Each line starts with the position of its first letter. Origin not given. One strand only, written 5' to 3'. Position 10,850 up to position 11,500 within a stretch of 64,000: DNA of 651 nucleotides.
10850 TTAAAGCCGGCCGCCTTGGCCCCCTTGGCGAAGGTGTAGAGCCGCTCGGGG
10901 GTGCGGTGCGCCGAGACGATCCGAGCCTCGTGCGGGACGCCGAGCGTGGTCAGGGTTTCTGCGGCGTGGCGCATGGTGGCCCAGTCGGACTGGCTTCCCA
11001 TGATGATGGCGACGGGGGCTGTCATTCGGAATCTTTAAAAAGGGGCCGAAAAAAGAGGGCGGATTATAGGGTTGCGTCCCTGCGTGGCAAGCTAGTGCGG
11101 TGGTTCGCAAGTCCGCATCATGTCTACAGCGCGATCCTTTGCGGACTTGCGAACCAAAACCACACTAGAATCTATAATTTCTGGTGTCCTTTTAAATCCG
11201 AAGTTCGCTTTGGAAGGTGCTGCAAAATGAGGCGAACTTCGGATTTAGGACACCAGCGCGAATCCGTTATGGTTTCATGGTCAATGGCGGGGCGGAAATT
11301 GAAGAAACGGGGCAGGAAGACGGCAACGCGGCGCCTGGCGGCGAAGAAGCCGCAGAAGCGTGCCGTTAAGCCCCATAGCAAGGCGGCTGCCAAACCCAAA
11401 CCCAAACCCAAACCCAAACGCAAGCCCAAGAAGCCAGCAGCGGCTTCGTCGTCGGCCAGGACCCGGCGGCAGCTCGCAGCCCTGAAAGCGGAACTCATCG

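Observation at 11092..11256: CTAG-ended, 3-nt-bulged hairpin doublet: structure-conserved repeat family, locus 1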

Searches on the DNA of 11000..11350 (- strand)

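Call 17: search_rna_families(source=window, start=11000, end=11350, threshold=evalue, max_evalue=10)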
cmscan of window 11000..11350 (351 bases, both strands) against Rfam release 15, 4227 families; matches with E-value up to 10: 1.
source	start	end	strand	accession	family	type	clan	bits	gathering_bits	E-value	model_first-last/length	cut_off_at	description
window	11104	11153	+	RF00849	mir-60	Gene; miRNA;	-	14.5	67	5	1-72/72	no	mir-60 microRNA precursor family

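Call 19: build_rna_model(alignment_id=A1, structure=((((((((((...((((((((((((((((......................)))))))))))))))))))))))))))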
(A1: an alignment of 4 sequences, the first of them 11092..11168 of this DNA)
Model R1 built from alignment A1 (4 sequences, 77 columns); structure: as given.
model positions 76; base pairs 26; branch points 0; effective number of sequences 1.89; information 0.744 bits per position. Calibrated on 0.2 Mb of random sequence (short: E-values are rough).
structure used (alignment columns):
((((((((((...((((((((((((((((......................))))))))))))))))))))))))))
